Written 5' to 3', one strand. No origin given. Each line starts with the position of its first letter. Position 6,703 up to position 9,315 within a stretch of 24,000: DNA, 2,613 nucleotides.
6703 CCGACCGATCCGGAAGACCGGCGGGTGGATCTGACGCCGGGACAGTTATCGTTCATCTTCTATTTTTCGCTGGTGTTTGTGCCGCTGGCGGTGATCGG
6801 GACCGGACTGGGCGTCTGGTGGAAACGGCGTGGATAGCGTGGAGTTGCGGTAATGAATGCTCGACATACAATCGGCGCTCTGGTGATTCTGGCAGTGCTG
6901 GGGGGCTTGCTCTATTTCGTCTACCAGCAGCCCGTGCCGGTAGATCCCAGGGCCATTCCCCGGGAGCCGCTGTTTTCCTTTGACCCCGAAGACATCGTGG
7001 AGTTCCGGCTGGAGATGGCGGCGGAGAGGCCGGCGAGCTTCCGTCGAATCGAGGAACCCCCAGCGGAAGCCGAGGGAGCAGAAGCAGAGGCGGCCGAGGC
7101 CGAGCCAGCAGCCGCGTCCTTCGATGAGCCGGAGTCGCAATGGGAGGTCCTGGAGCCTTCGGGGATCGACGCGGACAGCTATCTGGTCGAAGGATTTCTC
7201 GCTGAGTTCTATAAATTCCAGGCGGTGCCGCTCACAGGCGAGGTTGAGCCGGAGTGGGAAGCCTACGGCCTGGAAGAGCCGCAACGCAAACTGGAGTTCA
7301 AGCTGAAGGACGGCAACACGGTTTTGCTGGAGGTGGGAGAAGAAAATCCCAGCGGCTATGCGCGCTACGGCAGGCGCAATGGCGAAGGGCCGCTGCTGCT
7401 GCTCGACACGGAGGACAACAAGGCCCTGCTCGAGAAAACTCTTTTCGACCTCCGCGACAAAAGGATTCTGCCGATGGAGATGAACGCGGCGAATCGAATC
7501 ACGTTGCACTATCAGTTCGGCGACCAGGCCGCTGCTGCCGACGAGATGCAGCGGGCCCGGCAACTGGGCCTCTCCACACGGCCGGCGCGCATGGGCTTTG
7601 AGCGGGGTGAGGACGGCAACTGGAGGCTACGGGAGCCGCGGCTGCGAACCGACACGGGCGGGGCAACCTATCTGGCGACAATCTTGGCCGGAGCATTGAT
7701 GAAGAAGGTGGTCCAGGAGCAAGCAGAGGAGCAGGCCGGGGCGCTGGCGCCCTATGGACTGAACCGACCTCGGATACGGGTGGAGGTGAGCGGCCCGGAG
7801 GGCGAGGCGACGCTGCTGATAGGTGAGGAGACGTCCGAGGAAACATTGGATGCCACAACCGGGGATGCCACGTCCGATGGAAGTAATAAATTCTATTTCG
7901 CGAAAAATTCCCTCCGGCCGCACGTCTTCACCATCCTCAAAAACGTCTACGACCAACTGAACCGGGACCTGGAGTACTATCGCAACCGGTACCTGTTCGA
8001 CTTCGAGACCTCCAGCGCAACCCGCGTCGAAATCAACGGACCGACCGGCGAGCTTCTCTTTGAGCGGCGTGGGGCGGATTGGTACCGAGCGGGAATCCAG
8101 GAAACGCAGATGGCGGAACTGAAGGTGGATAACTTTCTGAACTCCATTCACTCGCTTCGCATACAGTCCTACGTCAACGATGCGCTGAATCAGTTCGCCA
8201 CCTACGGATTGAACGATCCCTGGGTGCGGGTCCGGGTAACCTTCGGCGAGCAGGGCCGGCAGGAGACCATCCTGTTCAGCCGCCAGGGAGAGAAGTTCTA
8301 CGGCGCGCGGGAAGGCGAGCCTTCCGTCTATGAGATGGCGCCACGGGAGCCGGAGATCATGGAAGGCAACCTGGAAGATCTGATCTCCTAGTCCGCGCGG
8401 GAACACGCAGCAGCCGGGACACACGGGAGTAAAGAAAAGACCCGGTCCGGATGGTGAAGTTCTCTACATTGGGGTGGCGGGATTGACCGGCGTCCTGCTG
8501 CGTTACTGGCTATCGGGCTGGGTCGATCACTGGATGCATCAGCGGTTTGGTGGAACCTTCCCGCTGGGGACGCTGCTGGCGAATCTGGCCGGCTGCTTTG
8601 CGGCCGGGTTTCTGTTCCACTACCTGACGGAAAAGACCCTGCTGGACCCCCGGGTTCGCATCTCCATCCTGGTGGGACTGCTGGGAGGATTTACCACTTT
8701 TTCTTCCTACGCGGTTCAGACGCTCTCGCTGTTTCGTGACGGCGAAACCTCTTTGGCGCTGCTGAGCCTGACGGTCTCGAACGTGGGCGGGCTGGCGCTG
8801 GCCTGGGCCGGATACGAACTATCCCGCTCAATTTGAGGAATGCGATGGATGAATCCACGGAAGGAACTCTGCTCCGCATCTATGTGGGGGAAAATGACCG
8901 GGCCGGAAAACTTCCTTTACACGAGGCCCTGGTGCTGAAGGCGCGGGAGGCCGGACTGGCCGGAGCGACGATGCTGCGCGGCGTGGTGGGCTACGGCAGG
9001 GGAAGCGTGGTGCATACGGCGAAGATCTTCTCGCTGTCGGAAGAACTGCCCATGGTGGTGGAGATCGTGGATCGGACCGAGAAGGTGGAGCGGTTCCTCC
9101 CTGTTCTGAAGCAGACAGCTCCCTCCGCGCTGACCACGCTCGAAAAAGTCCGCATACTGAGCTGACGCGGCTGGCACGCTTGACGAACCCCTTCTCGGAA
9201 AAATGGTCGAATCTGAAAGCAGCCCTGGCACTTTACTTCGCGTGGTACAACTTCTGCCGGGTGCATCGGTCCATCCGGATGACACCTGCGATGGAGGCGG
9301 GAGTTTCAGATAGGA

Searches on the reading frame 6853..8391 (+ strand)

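Call 11: search_protein_families(library=pfam, proteins=[window:6853-8391:+])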
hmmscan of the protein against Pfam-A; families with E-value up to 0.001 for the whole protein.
window:6853-8391:+ (512 aa): 1 family
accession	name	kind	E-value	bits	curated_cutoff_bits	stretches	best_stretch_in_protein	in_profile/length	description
PF14238.11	DUF4340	-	4.5e-34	118.7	25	3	274-456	19-183/183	Domain of unknown function (DUF4340)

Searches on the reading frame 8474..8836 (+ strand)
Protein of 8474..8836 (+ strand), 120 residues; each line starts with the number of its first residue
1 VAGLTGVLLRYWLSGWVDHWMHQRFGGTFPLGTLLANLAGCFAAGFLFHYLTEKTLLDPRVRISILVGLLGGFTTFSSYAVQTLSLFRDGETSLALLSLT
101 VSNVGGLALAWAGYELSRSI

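Call 11: search_protein_families(library=pfam, proteins=[window:8474-8836:+])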
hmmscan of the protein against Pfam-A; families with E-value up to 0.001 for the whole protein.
window:8474-8836:+ (120 aa): 1 family
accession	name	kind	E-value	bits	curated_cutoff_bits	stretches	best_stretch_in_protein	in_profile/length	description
PF02537.21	CRCB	-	2.4e-24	86.1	32.9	1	2-114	6-103/103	CrcB-like protein, Camphor Resistance (CrcB)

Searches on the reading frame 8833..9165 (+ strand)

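Call 11: search_protein_families(library=pfam, proteins=[window:8833-9165:+])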
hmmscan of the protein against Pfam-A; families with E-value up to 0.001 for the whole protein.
window:8833-9165:+ (110 aa): 1 family
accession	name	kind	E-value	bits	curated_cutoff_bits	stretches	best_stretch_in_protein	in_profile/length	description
PF02641.20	DUF190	-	2.7e-35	120.9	23.4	1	13-108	2-97/97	Uncharacterized ACR, COG1993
